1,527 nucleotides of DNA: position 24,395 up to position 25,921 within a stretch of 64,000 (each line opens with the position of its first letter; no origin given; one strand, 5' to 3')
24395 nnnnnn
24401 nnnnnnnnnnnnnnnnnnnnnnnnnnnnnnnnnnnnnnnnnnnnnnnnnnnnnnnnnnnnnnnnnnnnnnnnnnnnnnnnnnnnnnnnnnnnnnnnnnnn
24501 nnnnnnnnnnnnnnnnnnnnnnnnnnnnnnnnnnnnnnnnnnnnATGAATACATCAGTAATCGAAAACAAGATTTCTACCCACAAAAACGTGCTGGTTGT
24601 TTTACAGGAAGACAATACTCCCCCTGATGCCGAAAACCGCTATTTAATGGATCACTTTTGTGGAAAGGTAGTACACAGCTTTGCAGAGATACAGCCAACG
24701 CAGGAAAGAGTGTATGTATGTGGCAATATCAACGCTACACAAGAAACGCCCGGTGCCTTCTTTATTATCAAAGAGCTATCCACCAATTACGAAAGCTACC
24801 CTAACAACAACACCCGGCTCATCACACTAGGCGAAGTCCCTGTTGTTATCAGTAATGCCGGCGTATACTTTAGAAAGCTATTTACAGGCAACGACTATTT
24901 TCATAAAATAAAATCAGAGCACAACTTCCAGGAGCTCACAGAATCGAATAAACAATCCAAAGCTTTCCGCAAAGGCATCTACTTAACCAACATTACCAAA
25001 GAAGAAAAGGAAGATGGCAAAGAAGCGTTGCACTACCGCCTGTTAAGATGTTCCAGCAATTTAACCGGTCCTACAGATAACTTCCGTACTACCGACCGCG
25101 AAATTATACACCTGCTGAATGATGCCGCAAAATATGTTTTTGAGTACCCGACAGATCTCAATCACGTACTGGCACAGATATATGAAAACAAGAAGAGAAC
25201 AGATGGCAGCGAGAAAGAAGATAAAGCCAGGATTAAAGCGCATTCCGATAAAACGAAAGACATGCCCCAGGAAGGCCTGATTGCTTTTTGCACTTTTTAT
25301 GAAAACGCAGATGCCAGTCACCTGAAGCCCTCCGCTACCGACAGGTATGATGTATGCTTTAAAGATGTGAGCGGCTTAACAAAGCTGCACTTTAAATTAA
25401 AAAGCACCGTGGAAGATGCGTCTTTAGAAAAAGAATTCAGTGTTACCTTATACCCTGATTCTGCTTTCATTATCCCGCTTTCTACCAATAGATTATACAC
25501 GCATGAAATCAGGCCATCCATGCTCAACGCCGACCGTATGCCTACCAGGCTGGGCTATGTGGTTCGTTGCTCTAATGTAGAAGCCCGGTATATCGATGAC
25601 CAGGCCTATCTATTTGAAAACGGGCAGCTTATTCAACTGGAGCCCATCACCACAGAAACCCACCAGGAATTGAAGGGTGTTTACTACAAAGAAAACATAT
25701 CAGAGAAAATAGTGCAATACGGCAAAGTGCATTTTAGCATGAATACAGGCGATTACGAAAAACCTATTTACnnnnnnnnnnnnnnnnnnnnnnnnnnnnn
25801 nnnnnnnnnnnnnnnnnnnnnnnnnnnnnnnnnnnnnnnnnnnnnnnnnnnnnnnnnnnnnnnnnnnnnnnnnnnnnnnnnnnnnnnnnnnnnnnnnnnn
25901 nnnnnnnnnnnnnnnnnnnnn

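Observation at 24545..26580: Tandem pair of paralogous AlkB-like 2OG-Fe(II) dioxygenases in a low-GC islet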

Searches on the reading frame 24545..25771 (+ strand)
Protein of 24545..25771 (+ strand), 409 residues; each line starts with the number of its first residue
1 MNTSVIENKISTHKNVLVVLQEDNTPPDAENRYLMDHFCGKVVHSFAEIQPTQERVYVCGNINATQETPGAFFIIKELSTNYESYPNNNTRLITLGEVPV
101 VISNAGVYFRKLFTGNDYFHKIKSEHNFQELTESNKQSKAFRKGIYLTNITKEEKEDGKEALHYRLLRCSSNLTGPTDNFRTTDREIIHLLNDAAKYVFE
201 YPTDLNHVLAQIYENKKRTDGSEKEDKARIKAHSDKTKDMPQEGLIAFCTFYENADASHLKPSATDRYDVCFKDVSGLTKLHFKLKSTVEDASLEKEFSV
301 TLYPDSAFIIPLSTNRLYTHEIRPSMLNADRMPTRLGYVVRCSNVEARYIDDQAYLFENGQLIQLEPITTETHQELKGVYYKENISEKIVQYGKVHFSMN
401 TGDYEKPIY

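Call 3: search_protein_families(library=pfam, proteins=[window:24545-25771:+], max_evalue=1)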
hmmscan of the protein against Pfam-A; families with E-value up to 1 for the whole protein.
window:24545-25771:+ (409 aa): 1 family
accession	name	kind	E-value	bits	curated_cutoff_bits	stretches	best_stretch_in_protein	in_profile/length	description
PF04673.18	Cyclase_polyket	-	0.14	12.8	24.4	0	104-143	32-72/104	Polyketide synthesis cyclase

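Call 5: search_solved_structures(query=window:24545-25771:+, max_evalue=10)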
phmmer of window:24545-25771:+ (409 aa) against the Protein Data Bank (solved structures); distinct sequences matched with E-value up to 10: 5.
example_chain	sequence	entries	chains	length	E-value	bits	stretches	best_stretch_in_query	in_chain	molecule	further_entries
3t1g_A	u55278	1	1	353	0.22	13.7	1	159-243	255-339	organophosphate hydrolase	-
1fkw_A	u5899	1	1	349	0.68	12.1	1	159-243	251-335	ADENOSINE DEAMINASE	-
3rru_A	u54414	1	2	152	0.7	12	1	37-118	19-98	TOM1L1 protein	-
1fkx_A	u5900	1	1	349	0.86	11.7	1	159-243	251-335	ADENOSINE DEAMINASE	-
3es6_B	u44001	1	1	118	1.3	11.1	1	267-322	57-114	Prolactin-inducible protein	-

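Call 7: search_protein_families(library=ncbifam, proteins=[window:24545-25771:+], max_evalue=0.1)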
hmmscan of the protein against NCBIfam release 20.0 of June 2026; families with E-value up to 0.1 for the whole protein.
window:24545-25771:+ (409 aa): 0 families

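Call 8: search_protein_families(library=padloc, proteins=[window:24545-25771:+], max_evalue=0.1)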
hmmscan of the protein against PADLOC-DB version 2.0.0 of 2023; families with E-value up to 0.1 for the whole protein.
window:24545-25771:+ (409 aa): 1 family
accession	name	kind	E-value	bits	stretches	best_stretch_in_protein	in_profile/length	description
PDLC01647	Cas8c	-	0.0073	13.2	1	188-265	61-124/525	CAS-I-C; effector_LS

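Call 9: search_protein_families(library=phrogs, proteins=[window:24545-25771:+], max_evalue=0.1)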
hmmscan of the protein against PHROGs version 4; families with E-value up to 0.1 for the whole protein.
window:24545-25771:+ (409 aa): 0 families

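Call 10: find_homologous_proteins(query=window:24545-25771:+)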
Query window:24545-25771:+ (409 aa): 2710 proteins with E <= 0.001 among 4664 candidates; the best 120 are listed.
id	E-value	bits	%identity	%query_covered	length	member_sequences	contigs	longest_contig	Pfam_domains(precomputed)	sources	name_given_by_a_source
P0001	3.1e-275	930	100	100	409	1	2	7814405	-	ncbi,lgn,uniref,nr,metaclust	ncbi:hypothetical protein SAMN05421788_103318 [Filimonas lacunae]|uniref:2OG-Fe(II) oxygenase superf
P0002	4.0e-198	676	73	100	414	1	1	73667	-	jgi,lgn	jgi:hypothetical protein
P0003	3.6e-193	660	71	100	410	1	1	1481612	-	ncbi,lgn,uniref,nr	ncbi:hypothetical protein [Chitinophaga sp. S165]|uniref:hypothetical protein n=1 Tax=Chitinophaga s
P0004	8.2e-193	659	72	100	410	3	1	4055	-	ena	-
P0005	1.3e-192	658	70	100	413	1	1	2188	-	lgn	-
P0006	1.3e-192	658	71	100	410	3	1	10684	-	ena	-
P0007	2.5e-192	657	71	100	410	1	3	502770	-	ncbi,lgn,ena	-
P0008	3.0e-192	657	72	100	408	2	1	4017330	-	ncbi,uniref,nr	ncbi:hypothetical protein [Chitinophaga flava]|uniref:Uncharacterized protein n=1 Tax=Chitinophaga f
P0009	3.4e-191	653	72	100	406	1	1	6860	-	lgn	-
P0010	6.4e-191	653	71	100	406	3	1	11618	-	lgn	-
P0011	1.1e-189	648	70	100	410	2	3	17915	-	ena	-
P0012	2.6e-189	647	71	100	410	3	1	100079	-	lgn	-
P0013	2.6e-189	647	70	100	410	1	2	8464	-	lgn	-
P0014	3.1e-188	644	71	100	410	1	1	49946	-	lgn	-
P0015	6.3e-188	643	69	100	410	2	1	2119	-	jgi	-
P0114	2.3e-161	555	62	99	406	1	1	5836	PF13532.13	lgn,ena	-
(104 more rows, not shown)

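Call 18: find_related_loci(query=A1, collection=genome_contigs, flank=8000)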
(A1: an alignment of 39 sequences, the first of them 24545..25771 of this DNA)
Query A1 (409 aa) in genome_contigs; peptide patterns used: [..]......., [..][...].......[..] (x = any residue, [..] = any of these).
166 stretches matched a pattern; 125 encode a relative of the query (tblastn E <= 1e-3); the best 80 are kept; 80 distinct loci.
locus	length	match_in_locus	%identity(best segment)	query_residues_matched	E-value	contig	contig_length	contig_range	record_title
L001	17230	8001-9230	71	1-409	0e+0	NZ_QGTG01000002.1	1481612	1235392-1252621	Chitinophaga sp. S165 Ga0215878_102, whole genome shotgun sequence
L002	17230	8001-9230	71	1-409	0e+0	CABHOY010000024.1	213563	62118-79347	MAG: uncultured Flavihumibacter sp. isolate Flavihumibacter_sp_nbed43b010 genome assembly, contig: NODE_142_length_21356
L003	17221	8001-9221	68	1-409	0e+0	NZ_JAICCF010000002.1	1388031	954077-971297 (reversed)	Chitinophaga rhizophila strain B61 NODE_2_length_1388031_cov_28.350740, whole genome shotgun sequence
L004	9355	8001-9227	67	1-408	0e+0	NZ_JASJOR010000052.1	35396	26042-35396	Xanthocytophaga flavus strain NT2B1 NODE_52_length_35396_cov_26.349145, whole genome shotgun sequence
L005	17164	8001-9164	68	5-409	2e-178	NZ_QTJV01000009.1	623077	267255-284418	Chitinophaga silvisoli strain K20C18050901 contig9, whole genome shotgun sequence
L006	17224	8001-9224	64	1-409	4e-176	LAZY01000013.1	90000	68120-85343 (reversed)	Chryseobacterium indologenes strain J31 contig_13, whole genome shotgun sequence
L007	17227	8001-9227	64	1-409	2e-175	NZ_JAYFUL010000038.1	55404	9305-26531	Arcicella aquatica strain LMG 21963 Arcicellaaquatica_MS21963_ctg038, whole genome shotgun sequence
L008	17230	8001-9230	63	1-409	1e-174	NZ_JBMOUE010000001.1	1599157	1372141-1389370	Chryseobacterium sp. Mn2064 NODE_1_length_1599157_cov_87.166127, whole genome shotgun sequence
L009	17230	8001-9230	62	1-409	2e-173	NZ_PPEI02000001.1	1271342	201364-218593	Chryseobacterium oncorhynchi strain 701B-08 scaffold_1, whole genome shotgun sequence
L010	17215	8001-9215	63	7-409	1e-173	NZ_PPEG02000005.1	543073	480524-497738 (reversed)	Chryseobacterium viscerum strain 687B-08 scaffold_5, whole genome shotgun sequence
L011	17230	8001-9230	63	1-409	3e-173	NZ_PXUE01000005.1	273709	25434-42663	Chryseobacterium aurantiacum strain F30 Scaffold5_1, whole genome shotgun sequence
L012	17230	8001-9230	62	1-409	3e-173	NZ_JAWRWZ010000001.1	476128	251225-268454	Chryseobacterium sp. SIMBA_028 NODE_1_length_476128_cov_117.272246, whole genome shotgun sequence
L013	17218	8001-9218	61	1-409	3e-172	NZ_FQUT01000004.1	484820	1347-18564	Chryseobacterium arachidis strain DSM 27619, whole genome shotgun sequence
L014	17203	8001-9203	63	7-409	2e-171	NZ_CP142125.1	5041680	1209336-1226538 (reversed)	Kordia algicida OT-1 chromosome, complete genome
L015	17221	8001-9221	62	1-409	9e-172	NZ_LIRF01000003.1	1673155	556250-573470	Chryseobacterium sp. ERMR1:04 contig03, whole genome shotgun sequence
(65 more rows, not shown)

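Call 23: predict_structure(alignment_id=A1)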
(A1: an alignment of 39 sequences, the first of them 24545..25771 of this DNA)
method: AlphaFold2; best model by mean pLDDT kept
length: 409 residues; sequences in the alignment: 39
mean_pLDDT: 72.8   pTM: 0.81
mean pLDDT of the five models: 72.8, 72.5, 71.5, 71.0, 68.0
residues with pLDDT >= 90: 86; 70-90: 173; 50-70: 76; < 50: 74
segments of 3 or more residues with pLDDT < 50: 1-5, 132-140, 168-175, 222-235, 264-266, 268-275, 386-409
pLDDT, mean of each block of 10 residues (from residue 1): 61 93 72 91 88 85 77 91 78 93 90 89 85 44 77 83 66 55 94 95 87 65 46 51 86 71 48 56 79 83 89 67 64 80 78 76 70 61 50 39 30
secondary structure, 60 per line:
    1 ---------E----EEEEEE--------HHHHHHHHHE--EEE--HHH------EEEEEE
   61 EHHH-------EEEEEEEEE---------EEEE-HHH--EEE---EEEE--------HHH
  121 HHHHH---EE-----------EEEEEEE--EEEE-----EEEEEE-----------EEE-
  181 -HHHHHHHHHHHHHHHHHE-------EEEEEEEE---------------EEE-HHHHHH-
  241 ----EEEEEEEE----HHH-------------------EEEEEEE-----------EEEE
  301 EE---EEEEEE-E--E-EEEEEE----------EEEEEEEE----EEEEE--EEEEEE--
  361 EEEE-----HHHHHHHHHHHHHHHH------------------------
elements in order: E15-20 H29-37 E41-43 E55-61 E72-80 E90-93 E100-102 E106-109 H118-125 E142-148 E151-154 E160-165 E177-179 H182-198 E207-214 E230-232 H234-239 E245-252 E279-285 E297-302 E306-311 E318-323 E334-341 E346-350 E353-358 E361-364 H370-385

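Call 31: search_protein_representatives(protein=window:24545-25771:+)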
Query: 409 residues. Proteins with E-value up to 0.001 (for the whole library): 551; up to 1e-10: 470; up to 1e-30: 341. The best 150 are listed.
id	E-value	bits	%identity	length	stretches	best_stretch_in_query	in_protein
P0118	1.0e-161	554.7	61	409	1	1-409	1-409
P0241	2.1e-117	408.8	66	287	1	1-287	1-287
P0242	6.4e-111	387.5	53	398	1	27-408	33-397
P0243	1.0e-105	370.4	51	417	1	6-407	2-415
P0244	4.4e-104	365.0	50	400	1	7-408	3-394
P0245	6.4e-104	364.4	53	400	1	31-408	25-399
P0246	1.3e-100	353.5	49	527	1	13-408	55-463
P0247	5.4e-100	351.5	50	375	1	35-408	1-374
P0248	5.4e-100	351.5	51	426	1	7-407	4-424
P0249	6.3e-100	351.3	52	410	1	7-408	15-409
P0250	2.8e-99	349.1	50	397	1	13-408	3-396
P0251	8.3e-99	347.6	49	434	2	226-407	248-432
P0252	3.6e-98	345.5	50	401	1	28-408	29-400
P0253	1.1e-97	343.9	50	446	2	222-408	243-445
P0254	1.2e-97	343.7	49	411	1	14-408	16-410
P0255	2.5e-97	342.7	53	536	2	223-408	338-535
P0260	1.1e-94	334.1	46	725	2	10-408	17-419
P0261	1.9e-94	333.3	45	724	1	6-408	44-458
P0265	4.2e-93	328.8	50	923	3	4-220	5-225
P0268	2.0e-92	326.6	43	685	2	33-408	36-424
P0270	6.5e-92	324.9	48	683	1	37-407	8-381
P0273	1.0e-91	324.3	49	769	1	8-408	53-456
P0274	1.9e-91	323.4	45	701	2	24-409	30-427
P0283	3.0e-89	316.2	48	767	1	7-407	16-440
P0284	3.0e-89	316.1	48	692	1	19-407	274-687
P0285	5.0e-89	315.4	48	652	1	5-408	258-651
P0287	9.3e-89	314.5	38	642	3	5-408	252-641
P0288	1.0e-88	314.4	47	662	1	12-409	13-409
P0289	1.7e-88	313.7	51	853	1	53-409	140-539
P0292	6.4e-87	308.5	44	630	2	53-409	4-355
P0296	3.6e-86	306.0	46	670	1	15-407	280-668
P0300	1.3e-85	304.2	50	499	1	52-408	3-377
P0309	1.8e-84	300.4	41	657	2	16-409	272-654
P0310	2.1e-84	300.2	44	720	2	39-408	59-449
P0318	4.2e-83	295.9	47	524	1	7-394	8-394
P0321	2.0e-82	293.6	47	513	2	159-408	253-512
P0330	3.1e-81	289.7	51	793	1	54-409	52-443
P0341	6.5e-80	285.4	52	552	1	86-408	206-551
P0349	9.7e-79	281.5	44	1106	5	160-363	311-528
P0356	2.6e-78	280.2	47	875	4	116-292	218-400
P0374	2.9e-76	273.4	47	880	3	11-348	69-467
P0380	1.6e-75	271.0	52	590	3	198-353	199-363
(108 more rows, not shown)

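Call 35: search_solved_structures(query=A1, max_evalue=1, show_alignments=3)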
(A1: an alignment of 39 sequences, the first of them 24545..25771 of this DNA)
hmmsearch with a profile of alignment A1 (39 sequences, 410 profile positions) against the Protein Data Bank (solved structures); distinct sequences matched with E-value up to 1: 0.

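Call 37: list_cluster_members(proteins=[P0260, P0268, P0270, P0284, P0285, P0296, P0265, P0349, P0273, P0289])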
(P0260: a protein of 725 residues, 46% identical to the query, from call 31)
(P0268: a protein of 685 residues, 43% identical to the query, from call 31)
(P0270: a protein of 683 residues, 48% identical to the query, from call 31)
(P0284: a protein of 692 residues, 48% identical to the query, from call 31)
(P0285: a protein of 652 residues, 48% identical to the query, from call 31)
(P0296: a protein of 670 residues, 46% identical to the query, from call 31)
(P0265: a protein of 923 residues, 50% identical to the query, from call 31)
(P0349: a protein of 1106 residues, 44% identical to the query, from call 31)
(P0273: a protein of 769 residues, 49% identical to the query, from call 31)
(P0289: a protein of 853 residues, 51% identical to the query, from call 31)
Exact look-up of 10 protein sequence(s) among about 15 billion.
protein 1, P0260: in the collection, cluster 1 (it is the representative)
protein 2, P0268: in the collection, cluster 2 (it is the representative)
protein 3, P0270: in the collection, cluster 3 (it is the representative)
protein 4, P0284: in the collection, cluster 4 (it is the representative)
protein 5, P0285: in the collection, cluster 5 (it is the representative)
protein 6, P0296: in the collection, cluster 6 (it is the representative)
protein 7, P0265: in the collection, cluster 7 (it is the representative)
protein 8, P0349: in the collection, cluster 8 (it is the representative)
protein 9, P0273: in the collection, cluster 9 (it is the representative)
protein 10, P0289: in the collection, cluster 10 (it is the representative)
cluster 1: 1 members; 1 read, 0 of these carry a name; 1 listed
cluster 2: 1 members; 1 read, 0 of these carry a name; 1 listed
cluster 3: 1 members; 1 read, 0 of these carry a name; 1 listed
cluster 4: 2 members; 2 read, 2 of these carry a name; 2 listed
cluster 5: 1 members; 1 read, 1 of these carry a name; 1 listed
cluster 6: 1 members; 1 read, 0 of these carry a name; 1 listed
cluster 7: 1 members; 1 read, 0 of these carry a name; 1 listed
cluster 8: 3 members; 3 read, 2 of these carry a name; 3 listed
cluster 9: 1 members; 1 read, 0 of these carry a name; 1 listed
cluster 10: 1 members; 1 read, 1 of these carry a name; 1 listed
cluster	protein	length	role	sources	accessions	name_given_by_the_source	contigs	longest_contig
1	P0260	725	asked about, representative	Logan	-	-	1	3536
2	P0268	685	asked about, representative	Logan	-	-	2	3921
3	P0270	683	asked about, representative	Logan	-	-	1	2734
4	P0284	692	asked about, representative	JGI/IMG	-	hypothetical protein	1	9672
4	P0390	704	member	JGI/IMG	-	hypothetical protein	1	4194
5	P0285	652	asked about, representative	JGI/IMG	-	hypothetical protein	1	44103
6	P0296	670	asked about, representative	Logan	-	-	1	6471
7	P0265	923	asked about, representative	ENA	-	-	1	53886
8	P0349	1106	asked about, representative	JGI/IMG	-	-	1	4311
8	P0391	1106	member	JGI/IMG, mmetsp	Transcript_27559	Transcript_27559/g.46256 ORF Transcript_27559/g.46256 Transcript_27559/m.46256 ...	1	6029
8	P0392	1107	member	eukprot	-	CAMPEP_0174967262 /NCGR_PEP_ID=MMETSP0004_2-20121128/7487_1 /TAXON_ID=420556 ...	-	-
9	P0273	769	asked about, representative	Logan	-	-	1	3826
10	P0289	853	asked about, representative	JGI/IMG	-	hypothetical protein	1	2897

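Call 59: find_related_loci(query=A1, collection=viral_contigs, flank=10000)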
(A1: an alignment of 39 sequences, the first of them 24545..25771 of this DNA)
Query A1 (409 aa) in viral_contigs; peptide patterns used: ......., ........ (x = any residue, [..] = any of these).
26 stretches matched a pattern; 4 encode a relative of the query (tblastn E <= 1e-3); 4 distinct loci.
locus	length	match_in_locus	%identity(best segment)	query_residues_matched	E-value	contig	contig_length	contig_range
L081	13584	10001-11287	50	7-409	1e-122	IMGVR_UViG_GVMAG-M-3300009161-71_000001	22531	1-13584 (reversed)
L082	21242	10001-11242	40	7-407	1e-88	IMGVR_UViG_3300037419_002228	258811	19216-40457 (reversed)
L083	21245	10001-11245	44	19-408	5e-95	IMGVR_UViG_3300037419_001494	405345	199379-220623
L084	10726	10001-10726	44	8-252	4e-54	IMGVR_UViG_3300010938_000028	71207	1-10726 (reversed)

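Call 60: search_dna_similar(query=window:24545-25771:+, collection=phages, mode=protein, max_evalue=0.001)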
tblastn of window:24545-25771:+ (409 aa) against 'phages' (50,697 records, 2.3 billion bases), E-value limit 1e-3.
No match.

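Call 61: search_dna_similar(query=window:24545-25771:+, collection=plasmids, mode=protein, max_evalue=0.001)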
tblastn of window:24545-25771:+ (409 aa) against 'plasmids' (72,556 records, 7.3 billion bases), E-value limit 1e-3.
Records with a match: 3; places in all: 3; records where one place covers at least 80% of the query: 3.
Best place of each record, by identity: <60% 3.
By first word of the organism name: Embleya 2; Nonomuraea 1.
By predicted mobility (MOB-suite, as given by PLSDB): non-mobilizable 2; mobilizable 1.
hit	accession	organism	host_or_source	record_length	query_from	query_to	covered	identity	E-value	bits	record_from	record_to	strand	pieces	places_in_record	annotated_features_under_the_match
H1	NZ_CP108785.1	Embleya sp. NBC_00888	-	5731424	52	407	87%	47.9%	1e-101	337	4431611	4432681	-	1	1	none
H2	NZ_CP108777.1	Embleya sp. NBC_00896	-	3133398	53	407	87%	48.1%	8e-100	332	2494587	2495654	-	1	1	none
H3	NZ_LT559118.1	Nonomuraea gerenzanensis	-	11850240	34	376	84%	49.0%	3e-101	337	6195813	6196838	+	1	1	none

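Call 62: get_annotated_region(hit=H3, flank=7000)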
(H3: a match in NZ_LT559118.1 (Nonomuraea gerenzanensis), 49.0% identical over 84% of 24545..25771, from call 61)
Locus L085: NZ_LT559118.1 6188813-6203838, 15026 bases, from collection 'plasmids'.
description: Nonomuraea gerenzanensis isolate nono1 plasmid I, complete sequence
organism: Nonomuraea gerenzanensis (NCBI taxid 93944)
taxonomy: Bacteria; Actinomycetota; Actinomycetes; Streptosporangiales; Streptosporangiaceae; Nonomuraea; Nonomuraea gerenzanensis
host: -; source: -; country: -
typing (MOB-suite, as given by PLSDB): non-mobilizable
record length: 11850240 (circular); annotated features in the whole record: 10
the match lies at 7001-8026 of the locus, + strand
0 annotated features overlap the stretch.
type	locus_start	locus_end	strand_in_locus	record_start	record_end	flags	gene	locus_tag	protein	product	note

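Call 63: get_annotated_region(hit=H1, flank=7000)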
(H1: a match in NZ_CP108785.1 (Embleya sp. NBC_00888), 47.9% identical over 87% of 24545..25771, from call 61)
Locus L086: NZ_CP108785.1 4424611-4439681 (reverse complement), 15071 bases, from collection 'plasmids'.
description: Embleya sp. NBC_00888 plasmid unnamed1, complete sequence
organism: Embleya sp. NBC_00888 (NCBI taxid 2975960)
taxonomy: Bacteria; Actinomycetota; Actinomycetes; Kitasatosporales; Streptomycetaceae; Embleya; Embleya sp. NBC 00888
host: -; source: -; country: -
typing (MOB-suite, as given by PLSDB): mobilizable; relaxase MOBP
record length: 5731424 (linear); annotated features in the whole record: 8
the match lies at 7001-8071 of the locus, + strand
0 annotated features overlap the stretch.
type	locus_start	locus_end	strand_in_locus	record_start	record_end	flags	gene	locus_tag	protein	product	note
